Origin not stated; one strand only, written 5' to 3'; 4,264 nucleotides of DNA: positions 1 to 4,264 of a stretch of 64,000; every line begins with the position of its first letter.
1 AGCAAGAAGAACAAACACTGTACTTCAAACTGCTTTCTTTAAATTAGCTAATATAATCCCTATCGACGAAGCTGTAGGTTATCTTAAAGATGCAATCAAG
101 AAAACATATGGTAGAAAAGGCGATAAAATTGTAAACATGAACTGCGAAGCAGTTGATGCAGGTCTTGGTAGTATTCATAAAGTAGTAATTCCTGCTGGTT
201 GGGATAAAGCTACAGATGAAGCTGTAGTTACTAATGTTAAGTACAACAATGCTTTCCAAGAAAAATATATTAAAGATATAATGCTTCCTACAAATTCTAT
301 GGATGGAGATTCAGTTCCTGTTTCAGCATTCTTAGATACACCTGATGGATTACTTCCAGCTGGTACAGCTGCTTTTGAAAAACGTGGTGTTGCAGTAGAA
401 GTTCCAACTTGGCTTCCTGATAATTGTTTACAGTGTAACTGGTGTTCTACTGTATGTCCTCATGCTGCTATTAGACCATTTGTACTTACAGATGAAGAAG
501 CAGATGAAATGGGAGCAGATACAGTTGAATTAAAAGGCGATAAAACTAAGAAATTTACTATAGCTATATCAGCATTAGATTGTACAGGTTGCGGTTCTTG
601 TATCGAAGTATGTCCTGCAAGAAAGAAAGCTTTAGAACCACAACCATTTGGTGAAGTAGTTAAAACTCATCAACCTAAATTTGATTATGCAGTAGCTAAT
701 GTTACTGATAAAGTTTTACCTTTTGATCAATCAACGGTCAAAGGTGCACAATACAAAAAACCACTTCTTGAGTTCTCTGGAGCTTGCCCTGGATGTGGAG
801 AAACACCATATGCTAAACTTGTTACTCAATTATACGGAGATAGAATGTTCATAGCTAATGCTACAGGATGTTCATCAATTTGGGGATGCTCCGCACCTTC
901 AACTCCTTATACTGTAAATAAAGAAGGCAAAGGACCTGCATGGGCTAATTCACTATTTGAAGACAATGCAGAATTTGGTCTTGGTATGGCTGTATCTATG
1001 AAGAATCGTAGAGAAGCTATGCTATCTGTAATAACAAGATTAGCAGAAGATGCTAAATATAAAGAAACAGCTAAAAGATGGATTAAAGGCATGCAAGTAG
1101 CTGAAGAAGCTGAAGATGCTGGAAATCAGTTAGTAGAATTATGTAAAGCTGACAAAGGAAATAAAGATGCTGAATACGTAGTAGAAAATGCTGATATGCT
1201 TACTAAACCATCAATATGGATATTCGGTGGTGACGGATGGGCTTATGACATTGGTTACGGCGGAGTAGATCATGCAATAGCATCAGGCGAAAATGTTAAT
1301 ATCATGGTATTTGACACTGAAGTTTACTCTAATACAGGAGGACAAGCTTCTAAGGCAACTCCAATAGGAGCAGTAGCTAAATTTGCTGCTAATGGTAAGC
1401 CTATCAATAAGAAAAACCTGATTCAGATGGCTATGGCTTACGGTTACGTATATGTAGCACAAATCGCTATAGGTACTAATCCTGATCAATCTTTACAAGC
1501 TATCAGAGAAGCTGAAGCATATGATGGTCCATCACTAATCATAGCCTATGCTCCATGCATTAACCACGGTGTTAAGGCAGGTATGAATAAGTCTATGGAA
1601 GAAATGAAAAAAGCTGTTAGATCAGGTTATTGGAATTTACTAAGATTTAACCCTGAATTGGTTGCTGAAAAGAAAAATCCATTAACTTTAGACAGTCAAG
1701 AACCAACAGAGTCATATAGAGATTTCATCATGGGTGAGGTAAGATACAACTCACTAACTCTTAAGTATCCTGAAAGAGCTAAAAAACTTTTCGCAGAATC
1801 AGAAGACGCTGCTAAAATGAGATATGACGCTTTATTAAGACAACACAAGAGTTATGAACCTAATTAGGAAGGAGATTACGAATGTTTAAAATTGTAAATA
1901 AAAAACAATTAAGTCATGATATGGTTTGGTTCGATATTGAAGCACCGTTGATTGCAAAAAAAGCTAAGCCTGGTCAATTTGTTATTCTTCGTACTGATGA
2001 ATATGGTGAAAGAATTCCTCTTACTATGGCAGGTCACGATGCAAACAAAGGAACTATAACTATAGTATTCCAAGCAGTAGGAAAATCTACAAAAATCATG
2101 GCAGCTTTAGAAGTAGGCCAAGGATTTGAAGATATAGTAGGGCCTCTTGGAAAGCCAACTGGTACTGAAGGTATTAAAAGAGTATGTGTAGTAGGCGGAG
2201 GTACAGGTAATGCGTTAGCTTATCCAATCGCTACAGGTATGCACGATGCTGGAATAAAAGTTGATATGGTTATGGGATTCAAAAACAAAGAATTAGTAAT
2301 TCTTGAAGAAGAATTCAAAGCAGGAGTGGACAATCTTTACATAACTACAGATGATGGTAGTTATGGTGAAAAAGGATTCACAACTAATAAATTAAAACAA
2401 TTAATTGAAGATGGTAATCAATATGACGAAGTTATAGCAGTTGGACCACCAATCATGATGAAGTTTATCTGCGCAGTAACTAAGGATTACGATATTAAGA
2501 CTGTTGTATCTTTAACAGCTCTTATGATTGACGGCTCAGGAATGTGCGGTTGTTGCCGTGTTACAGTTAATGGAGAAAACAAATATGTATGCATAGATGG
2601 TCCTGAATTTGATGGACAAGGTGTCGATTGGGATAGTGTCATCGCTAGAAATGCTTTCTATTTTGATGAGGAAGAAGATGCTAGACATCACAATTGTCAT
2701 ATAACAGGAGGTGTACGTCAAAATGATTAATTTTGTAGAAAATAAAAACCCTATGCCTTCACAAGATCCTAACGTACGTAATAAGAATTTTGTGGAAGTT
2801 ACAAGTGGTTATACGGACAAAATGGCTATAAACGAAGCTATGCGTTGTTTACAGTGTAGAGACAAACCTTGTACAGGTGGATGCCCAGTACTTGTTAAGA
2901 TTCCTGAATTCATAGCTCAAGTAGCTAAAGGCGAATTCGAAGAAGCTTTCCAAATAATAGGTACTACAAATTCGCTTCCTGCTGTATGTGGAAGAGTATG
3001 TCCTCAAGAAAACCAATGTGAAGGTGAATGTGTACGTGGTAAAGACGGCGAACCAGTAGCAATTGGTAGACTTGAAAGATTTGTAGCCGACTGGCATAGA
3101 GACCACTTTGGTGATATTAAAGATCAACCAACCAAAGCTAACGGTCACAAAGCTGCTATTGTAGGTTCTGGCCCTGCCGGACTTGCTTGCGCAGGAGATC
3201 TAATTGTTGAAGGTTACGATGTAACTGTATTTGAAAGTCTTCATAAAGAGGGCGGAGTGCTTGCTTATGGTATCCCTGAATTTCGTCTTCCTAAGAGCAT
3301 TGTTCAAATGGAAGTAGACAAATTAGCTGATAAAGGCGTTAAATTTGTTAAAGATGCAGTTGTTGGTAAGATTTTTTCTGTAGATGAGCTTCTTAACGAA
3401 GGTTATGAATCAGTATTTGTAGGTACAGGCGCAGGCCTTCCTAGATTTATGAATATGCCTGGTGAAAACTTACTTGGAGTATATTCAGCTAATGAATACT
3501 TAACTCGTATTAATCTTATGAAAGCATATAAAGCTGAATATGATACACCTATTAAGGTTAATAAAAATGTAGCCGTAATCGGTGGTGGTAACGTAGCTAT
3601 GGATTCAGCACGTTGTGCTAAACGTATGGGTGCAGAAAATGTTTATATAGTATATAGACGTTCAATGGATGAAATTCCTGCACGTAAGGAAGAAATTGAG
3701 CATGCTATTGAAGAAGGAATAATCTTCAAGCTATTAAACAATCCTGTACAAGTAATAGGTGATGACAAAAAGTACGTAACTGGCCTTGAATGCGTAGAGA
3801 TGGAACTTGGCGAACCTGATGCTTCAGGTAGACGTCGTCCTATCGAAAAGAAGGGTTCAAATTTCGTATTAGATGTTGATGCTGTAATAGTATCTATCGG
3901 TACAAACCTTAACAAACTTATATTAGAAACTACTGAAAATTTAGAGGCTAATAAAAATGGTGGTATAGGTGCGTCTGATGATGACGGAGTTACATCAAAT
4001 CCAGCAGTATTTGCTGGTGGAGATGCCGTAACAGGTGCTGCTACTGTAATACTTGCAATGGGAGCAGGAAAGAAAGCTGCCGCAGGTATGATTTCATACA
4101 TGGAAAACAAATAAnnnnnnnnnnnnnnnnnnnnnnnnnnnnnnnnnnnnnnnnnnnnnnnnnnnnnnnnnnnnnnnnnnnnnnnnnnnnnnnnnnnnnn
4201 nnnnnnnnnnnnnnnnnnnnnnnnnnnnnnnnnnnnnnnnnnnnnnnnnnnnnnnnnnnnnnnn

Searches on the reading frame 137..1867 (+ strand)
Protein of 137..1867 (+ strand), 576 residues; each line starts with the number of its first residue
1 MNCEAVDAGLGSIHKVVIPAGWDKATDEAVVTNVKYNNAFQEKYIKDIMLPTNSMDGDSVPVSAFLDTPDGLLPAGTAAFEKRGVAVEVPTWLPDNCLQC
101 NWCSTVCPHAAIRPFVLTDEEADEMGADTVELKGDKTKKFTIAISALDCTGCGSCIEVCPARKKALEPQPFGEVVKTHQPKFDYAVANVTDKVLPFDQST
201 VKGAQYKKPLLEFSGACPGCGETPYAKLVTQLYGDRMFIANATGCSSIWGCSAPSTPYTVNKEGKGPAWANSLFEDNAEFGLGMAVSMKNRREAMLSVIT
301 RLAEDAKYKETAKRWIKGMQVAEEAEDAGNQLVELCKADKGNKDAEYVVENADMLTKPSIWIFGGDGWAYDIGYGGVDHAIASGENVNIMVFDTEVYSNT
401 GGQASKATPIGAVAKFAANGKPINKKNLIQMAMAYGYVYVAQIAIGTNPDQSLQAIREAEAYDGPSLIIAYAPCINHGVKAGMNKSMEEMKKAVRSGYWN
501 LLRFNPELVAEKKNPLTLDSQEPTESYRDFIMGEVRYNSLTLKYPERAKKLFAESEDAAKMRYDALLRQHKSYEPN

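Call 51: search_protein_families(library=ncbifam, proteins=[window:137-1867:+], max_evalue=0.00001)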
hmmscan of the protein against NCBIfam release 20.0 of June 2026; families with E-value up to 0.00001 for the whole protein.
window:137-1867:+ (576 aa): 19 families
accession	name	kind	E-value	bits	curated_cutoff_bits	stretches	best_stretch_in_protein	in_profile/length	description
TIGR02176.1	pyruv_ox_red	equivalog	8.4e-221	736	911.35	1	1-566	596-1162/1167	pyruvate:ferredoxin (flavodoxin) oxidoreductase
NF008819.1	PRK11865.1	equivalog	4.3e-31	108.3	405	2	357-546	91-283/300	pyruvate synthase subunit PorB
NF008818.0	PRK11864.1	subfamily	4.4e-27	95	405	1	361-541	96-274/300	3-methyl-2-oxobutanoate dehydrogenase subunit beta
NF045792.1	OxalOxredbeta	equivalog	3.1e-20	72.4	590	1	357-527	101-274/311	oxalate oxidoreductase subunit beta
NF045766.1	PhenlGlyoxDHPadI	equivalog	2.1e-17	63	700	1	363-527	237-404/443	NADH-dependent phenylglyoxylate dehydrogenase subunit beta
TIGR02177.1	PorB_KorB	subfamily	7.5e-14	51.9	261.9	1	361-493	75-206/286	2-oxoacid:acceptor oxidoreductase, beta subunit, pyruvate/2-ketoisovalerate family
NF008820.0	PRK11866.1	equivalog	7.9e-13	48.4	402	1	360-477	88-204/287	2-oxoacid ferredoxin oxidoreductase subunit beta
NF041171.1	Oxoac_fdxbeta_Archa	equivalog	1.5e-09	37.6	423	1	361-477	77-192/296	2-oxoacid:ferredoxin oxidoreductase subunit beta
NF007204.0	PRK09625.1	equivalog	2.6e-08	34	125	1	87-166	51-108/133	pyruvate flavodoxin oxidoreductase subunit delta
TIGR03336.1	IOR_alpha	equivalog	7.4e-08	31.2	650.9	0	363-483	427-540/595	indolepyruvate ferredoxin oxidoreductase subunit alpha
NF008821.0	PRK11869.1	equivalog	1.1e-07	31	438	1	363-476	90-202/286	2-oxoacid ferredoxin oxidoreductase subunit beta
TIGR01971.1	NuoI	subfamily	2.5e-07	30.3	113.05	1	95-162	42-96/121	NADH-quinone oxidoreductase, chain I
NF040864.1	HgcB_ferredoxin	equivalog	3.1e-07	30.1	99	0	141-162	8-29/93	mercury methylation ferredoxin HgcB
NF004537.0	PRK05888.1-3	equivalog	4.2e-07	29.7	163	1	95-163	68-129/204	NADH-quinone oxidoreductase subunit NuoI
TIGR02936.1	fdxN_nitrog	equivalog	4.6e-07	29.9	80.55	1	95-162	21-85/91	ferredoxin III, nif-specific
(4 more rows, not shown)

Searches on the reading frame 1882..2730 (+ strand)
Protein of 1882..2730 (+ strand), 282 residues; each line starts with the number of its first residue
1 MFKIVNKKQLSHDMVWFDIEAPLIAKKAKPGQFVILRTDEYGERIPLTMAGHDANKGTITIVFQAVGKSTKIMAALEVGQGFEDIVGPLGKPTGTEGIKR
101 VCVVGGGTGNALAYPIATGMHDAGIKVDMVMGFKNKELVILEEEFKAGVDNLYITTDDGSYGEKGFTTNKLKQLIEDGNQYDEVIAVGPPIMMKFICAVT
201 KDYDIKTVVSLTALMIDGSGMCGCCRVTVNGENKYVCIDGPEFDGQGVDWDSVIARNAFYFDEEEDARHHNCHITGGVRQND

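Call 51: search_protein_families(library=ncbifam, proteins=[window:1882-2730:+], max_evalue=0.00001)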
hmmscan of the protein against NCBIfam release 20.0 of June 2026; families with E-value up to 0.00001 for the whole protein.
window:1882-2730:+ (282 aa): 13 families
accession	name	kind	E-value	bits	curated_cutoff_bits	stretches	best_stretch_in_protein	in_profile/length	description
NF004862.0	PRK06222.1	subfamily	8.4e-116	386.4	220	1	1-271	1-271/281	sulfide/dihydroorotate dehydrogenase-like FAD/NAD-binding protein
NF009414.0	PRK12778.1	equivalog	8.9e-108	361.5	1103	1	1-270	1-270/752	bifunctional dihydroorotate dehydrogenase B NAD binding subunit/NADPH-dependent glutamate synthase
NF009413.0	PRK12775.1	equivalog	1.5e-82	277.9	1895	1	1-275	1-275/1006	putative trifunctional 2-polyprenylphenol hydroxylase/glutamate synthase subunit beta/ferritin domain-containing protein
NF009415.0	PRK12779.1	equivalog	4.2e-71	240.1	1519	1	3-270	652-941/944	putative bifunctional glutamate synthase subunit beta/2-polyprenylphenol hydroxylase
NF000796.0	PRK00054.1-1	equivalog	8e-42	143.2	224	1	27-248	28-235/254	dihydroorotate dehydrogenase electron transfer subunit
NF000798.0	PRK00054.1-3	equivalog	2.4e-40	138.7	219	1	3-248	9-242/244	dihydroorotate dehydrogenase electron transfer subunit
NF000797.0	PRK00054.1-2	equivalog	3.4e-35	121.6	270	1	3-244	18-261/267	dihydroorotate dehydrogenase electron transfer subunit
NF000799.0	PRK00054.1-4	equivalog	6.6e-34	117.1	314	1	3-246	8-254/258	dihydroorotate dehydrogenase electron transfer subunit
TIGR02911.1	sulfite_red_B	equivalog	2.3e-21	76.1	288.6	1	26-244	29-252/261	anaerobic sulfite reductase subunit AsrB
NF004470.0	PRK05802.1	equivalog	8e-14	51.4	313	1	3-233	69-309/330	sulfide/dihydroorotate dehydrogenase-like FAD/NAD-binding protein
NF006220.0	PRK08345.1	subfamily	1e-13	51.2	395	1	27-244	42-283/294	cytochrome-c3 hydrogenase subunit gamma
NF040830.1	sulfhyd_ShyC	equivalog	2.8e-12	46.4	600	1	28-244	39-277/288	NAD(P)-dependent hydrogenase/sulfhydrogenase 2 subunit gamma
NF040835.1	sulfhyd_HydG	equivalog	8.9e-11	41.6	650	1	13-243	33-279/292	NADPH-dependent hydrogenase/sulfhydrogenase 1 subunit gamma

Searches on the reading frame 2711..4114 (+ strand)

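Call 51: search_protein_families(library=ncbifam, proteins=[window:2711-4114:+], max_evalue=0.00001)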
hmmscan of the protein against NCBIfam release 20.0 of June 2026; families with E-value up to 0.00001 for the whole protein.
window:2711-4114:+ (467 aa): 29 families (the best 25 are shown)
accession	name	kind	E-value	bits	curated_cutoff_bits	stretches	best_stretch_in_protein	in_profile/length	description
NF009414.0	PRK12778.1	equivalog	3.8e-204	680.1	1103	1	10-466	294-751/752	bifunctional dihydroorotate dehydrogenase B NAD binding subunit/NADPH-dependent glutamate synthase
TIGR01316.1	gltA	equivalog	2.8e-166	553.7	471.75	1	20-463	2-448/449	NADPH-dependent glutamate synthase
NF009413.0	PRK12775.1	equivalog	7.2e-151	504.1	1895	1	2-466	289-756/1006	putative trifunctional 2-polyprenylphenol hydroxylase/glutamate synthase subunit beta/ferritin domain-containing protein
NF009415.0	PRK12779.1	equivalog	1.4e-127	427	1519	1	42-462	186-624/944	putative bifunctional glutamate synthase subunit beta/2-polyprenylphenol hydroxylase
NF009410.0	PRK12771.1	subfamily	1.1e-109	367.6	516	1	52-466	48-447/566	NAD(P)-binding protein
NF009454.0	PRK12814.1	equivalog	2.3e-108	363.3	916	1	52-466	102-502/657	putative NADPH-dependent glutamate synthase small subunit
TIGR01318.1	gltD_gamma_fam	subfamily_domain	7.6e-106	354.5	482.95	1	15-465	10-466/467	glutamate synthase, small subunit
NF009408.0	PRK12769.1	equivalog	1.7e-99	333.8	1003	1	21-466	202-653/659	formate-dependent uric acid utilization protein AegA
TIGR03315.1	Se_ygfK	equivalog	2.2e-88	296.9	835.3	1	36-461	429-836/1012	putative selenate reductase subunit YgfK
NF010590.0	PRK13984.1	equivalog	2.2e-87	293.7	946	1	13-466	159-608/611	putative oxidoreductase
NF009451.0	PRK12809.1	equivalog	2.5e-78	264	1154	1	22-467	186-637/639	formate-dependent uric acid utilization protein YgfT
NF009409.0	PRK12770.1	subfamily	4.6e-74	249.6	343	1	138-467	11-353/360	putative glutamate synthase subunit beta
TIGR01317.1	GOGAT_sm_gam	subfamily_domain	2.2e-73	247.8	447.7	1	8-464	5-478/485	glutamate synthase small subunit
NF045663.1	diclust_near_Sec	equivalog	1.6e-39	135.6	530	1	53-241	19-199/759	pyridine nucleotide-disulfide oxidoreductase/dicluster-binding protein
TIGR01292.1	TRX_reduct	equivalog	7.2e-17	61.1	343.45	1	277-463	134-299/300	thioredoxin-disulfide reductase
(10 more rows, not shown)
